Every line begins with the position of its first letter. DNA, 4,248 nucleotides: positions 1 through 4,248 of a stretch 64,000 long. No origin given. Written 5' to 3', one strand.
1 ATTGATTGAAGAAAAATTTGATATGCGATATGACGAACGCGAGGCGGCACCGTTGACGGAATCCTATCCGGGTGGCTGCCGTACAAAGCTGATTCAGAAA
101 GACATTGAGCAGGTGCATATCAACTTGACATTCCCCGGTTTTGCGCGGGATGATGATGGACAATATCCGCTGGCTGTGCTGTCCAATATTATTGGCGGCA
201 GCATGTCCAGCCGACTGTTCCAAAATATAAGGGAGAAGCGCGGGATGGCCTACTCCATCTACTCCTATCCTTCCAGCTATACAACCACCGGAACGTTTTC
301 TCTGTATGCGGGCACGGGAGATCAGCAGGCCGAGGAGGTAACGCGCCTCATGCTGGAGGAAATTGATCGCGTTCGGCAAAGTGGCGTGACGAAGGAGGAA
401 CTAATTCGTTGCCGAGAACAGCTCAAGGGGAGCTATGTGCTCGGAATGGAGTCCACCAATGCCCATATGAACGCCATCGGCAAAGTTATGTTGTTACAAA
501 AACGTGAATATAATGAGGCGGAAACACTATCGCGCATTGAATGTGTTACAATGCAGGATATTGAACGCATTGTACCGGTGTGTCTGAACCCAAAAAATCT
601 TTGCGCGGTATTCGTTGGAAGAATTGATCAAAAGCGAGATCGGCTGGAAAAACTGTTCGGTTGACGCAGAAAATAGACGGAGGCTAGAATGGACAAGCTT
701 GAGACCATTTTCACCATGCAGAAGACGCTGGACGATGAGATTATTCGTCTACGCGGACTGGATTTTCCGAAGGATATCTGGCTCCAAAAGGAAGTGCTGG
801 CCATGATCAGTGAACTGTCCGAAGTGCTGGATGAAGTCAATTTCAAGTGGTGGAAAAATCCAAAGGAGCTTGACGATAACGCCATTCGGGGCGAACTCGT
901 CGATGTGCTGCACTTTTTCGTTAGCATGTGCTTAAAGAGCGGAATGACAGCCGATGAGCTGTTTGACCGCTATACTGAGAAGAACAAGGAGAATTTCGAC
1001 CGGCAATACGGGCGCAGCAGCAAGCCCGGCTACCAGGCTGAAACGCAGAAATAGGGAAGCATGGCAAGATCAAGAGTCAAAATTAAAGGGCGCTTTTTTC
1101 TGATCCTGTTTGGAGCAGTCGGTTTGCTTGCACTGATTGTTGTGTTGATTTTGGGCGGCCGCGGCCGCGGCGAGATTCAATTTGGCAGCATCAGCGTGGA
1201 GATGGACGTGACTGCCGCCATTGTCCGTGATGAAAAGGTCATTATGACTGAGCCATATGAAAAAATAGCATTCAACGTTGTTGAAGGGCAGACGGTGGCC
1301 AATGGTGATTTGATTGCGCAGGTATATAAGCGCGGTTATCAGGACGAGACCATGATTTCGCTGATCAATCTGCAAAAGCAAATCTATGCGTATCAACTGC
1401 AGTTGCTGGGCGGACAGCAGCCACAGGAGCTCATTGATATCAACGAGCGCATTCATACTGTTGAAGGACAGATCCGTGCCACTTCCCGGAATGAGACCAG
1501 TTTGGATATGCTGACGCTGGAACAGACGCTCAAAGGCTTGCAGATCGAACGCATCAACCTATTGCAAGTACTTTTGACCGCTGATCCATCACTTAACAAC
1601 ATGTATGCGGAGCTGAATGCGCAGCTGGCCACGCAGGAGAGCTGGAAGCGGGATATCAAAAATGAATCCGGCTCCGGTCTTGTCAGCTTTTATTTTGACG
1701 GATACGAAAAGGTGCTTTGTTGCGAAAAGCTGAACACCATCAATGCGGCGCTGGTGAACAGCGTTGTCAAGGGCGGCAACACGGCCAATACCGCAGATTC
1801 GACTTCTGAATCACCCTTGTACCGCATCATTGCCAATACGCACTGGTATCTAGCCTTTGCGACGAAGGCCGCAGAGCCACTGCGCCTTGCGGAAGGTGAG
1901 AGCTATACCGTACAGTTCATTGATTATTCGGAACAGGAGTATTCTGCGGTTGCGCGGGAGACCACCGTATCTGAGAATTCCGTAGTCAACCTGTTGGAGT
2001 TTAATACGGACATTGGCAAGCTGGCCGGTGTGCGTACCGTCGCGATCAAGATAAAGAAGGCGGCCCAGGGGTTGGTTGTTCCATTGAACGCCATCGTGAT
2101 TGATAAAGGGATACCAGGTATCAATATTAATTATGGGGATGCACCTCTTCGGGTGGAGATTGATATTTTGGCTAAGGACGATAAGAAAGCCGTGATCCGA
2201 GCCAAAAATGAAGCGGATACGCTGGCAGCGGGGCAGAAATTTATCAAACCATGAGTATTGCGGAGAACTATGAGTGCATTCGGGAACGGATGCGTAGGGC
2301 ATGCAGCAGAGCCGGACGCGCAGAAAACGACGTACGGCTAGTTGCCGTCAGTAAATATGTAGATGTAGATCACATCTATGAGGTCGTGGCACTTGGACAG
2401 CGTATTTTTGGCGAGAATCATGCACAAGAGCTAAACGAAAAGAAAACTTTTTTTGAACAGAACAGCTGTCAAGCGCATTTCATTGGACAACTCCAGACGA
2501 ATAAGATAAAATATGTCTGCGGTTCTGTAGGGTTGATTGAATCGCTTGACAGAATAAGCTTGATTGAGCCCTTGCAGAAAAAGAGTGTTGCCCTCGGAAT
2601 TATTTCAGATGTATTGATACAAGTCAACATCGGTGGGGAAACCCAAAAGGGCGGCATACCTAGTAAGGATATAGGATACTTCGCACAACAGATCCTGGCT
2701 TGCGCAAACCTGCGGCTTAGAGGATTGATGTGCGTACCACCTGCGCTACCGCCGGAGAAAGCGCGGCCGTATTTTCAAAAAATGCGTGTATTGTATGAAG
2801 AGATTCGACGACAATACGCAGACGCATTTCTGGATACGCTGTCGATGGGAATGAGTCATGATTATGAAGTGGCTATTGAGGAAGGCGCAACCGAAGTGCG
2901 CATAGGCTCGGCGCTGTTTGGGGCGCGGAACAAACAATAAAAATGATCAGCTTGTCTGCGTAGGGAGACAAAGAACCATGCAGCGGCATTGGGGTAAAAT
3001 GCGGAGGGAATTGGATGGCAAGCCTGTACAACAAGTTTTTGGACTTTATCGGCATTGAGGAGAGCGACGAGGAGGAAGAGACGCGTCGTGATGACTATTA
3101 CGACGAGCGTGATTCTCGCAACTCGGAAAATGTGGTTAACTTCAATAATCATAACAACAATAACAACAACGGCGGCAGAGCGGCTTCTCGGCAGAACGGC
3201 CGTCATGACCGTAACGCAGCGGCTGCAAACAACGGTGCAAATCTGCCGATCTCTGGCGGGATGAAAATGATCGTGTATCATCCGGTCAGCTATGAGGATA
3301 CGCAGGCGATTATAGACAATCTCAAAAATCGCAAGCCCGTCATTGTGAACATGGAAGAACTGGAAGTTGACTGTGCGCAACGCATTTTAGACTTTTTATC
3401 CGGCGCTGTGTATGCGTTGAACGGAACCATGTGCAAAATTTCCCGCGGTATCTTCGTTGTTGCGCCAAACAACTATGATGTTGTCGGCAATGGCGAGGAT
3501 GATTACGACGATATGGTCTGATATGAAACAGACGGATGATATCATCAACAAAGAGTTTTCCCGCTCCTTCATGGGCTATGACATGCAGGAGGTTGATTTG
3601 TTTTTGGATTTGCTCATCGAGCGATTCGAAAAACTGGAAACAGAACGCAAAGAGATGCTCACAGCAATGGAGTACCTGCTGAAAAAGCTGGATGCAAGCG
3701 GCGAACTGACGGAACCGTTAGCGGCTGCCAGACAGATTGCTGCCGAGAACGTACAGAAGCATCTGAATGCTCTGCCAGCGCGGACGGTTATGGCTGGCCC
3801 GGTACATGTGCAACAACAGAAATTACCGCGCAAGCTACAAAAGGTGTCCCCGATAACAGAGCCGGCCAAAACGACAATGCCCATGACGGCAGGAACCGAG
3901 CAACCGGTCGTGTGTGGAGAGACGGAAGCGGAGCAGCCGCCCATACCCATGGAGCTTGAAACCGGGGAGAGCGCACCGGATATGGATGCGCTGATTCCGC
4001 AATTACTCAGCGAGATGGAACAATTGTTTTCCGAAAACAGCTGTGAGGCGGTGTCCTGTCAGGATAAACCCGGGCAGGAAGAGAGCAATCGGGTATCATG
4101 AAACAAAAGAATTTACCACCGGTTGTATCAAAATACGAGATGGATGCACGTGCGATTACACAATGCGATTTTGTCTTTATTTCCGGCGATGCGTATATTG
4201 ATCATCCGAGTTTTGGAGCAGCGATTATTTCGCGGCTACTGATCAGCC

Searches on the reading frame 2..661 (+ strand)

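Call 74: search_protein_families(library=pfam, proteins=[window:2-661:+], max_evalue=0.0001)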
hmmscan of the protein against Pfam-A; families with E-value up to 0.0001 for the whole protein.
window:2-661:+ (220 aa): 1 family
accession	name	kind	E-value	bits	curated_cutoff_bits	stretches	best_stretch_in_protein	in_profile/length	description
PF05193.26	Peptidase_M16_C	-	3.9e-33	115.3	23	1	16-141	55-181/181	Peptidase M16 inactive domain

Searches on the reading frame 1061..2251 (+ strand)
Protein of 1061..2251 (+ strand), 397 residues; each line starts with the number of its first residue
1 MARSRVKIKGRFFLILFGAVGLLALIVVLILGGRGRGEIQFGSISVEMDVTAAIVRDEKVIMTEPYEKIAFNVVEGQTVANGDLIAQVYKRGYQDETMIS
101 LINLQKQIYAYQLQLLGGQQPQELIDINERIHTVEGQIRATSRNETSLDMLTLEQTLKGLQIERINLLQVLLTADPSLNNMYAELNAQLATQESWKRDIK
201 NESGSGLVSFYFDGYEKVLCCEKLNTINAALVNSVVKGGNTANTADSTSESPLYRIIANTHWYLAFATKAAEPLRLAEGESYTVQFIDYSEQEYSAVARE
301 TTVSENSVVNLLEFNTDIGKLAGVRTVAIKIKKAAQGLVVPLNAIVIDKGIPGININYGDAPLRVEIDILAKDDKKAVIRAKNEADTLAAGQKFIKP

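Call 24: search_protein_families(library=pfam, proteins=[window:1061-2251:+], max_evalue=0.0001)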
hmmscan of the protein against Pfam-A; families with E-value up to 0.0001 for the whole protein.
window:1061-2251:+ (397 aa): 1 family
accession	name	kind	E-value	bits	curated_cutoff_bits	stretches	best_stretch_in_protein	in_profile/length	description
PF12700.13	HlyD_2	-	1.6e-26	93.5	25.1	1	5-386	5-392/416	HlyD family secretion protein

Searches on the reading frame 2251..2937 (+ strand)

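Call 24: search_protein_families(library=pfam, proteins=[window:2251-2937:+], max_evalue=0.0001)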
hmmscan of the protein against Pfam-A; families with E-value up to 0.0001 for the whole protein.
window:2251-2937:+ (229 aa): 1 family
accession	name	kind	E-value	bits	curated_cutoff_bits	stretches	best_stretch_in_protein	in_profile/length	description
PF01168.26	Ala_racemase_N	-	7.5e-13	49.1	24.1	1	9-226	5-219/220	Alanine racemase, N-terminal domain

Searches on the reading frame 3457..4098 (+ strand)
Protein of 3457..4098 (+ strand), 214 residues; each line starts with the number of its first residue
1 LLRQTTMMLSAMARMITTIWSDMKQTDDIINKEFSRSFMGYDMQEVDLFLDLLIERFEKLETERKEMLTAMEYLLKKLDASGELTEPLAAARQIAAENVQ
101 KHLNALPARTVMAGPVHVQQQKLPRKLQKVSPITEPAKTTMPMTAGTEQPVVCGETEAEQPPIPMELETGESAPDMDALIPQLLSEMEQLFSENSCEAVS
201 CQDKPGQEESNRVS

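Call 24: search_protein_families(library=pfam, proteins=[window:3457-4098:+], max_evalue=0.0001)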
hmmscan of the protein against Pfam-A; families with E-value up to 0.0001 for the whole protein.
window:3457-4098:+ (214 aa): 1 family
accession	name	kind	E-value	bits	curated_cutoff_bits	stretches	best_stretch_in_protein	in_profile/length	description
PF05103.18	DivIVA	-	3.1e-11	43.8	28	1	27-91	4-68/131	DivIVA protein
